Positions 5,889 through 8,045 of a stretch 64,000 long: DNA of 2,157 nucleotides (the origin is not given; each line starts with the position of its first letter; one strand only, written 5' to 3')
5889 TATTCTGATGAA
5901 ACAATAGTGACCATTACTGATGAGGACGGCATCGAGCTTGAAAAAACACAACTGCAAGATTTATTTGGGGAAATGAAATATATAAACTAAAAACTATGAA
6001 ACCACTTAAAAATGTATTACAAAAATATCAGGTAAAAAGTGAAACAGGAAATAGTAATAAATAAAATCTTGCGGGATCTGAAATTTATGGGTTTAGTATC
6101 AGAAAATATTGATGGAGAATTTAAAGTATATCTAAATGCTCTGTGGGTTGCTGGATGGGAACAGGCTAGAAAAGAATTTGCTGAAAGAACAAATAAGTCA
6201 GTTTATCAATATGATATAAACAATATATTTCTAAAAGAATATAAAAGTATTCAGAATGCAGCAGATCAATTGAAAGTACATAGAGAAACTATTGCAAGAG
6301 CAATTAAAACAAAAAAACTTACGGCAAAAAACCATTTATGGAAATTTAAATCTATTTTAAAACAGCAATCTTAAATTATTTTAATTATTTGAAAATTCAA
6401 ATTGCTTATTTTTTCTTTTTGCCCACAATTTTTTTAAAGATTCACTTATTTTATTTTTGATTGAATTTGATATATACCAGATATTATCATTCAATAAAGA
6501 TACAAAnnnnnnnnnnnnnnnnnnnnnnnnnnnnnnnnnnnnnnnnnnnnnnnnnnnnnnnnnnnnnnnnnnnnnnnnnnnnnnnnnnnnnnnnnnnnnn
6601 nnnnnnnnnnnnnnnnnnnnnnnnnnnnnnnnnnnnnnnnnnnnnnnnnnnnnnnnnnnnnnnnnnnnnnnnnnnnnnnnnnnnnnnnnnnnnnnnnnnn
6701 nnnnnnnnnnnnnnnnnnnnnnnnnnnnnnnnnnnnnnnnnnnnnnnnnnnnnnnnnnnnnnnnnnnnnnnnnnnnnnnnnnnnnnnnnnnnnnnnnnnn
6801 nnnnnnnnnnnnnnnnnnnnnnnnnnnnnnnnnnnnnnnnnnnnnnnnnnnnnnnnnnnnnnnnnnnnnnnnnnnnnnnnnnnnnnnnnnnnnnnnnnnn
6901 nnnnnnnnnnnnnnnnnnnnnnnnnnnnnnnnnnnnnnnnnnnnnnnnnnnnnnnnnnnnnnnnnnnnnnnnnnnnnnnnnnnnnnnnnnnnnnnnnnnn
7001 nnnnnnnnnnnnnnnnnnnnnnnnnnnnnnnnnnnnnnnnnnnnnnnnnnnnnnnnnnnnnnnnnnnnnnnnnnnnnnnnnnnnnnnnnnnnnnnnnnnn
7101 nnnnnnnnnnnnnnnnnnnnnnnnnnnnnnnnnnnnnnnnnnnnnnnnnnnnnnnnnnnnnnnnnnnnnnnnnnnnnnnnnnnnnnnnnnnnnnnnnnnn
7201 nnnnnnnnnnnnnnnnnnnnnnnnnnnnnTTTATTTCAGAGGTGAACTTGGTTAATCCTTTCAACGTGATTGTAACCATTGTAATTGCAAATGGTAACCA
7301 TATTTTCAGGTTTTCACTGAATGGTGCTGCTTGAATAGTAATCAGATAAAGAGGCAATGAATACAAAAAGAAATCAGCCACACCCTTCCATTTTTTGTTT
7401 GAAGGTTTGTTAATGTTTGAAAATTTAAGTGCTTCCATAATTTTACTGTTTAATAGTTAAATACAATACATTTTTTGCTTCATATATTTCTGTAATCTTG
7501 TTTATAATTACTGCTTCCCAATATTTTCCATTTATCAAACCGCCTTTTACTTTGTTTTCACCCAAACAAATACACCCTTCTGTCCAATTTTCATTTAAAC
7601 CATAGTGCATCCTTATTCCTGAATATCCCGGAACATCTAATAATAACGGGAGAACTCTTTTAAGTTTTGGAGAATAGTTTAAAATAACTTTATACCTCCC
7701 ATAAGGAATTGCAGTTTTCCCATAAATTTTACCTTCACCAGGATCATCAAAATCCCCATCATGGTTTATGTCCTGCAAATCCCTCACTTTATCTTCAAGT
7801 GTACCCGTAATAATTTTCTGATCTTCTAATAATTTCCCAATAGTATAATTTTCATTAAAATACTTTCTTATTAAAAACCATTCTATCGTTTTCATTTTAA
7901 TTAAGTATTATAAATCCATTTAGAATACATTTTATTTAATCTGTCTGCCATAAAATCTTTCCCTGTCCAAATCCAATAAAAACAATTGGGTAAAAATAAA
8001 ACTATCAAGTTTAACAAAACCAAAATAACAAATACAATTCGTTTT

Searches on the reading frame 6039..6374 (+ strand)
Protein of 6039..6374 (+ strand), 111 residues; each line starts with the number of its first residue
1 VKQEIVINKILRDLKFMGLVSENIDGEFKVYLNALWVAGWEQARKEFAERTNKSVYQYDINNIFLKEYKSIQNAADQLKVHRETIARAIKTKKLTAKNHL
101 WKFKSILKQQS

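Call 27: search_protein_families(library=phrogs, proteins=[window:6039-6374:+], max_evalue=0.001)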
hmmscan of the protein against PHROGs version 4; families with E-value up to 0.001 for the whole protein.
window:6039-6374:+ (111 aa): 1 family
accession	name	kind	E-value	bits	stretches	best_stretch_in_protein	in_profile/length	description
phrog_4494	-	unknown function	0.00078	20.9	0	17-99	17-105/109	-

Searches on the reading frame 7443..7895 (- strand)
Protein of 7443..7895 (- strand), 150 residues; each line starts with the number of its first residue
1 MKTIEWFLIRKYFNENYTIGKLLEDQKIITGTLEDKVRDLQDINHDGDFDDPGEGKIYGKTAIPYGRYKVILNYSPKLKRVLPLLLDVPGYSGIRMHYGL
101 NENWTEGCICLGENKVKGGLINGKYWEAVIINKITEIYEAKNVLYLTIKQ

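Call 27: search_protein_families(library=phrogs, proteins=[window:7443-7895:-], max_evalue=0.001)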
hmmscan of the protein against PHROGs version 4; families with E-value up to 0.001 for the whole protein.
window:7443-7895:- (150 aa): 1 family
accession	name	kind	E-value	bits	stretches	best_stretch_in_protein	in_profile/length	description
phrog_1501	-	unknown function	4.9e-09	37.1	1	8-119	12-127/159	-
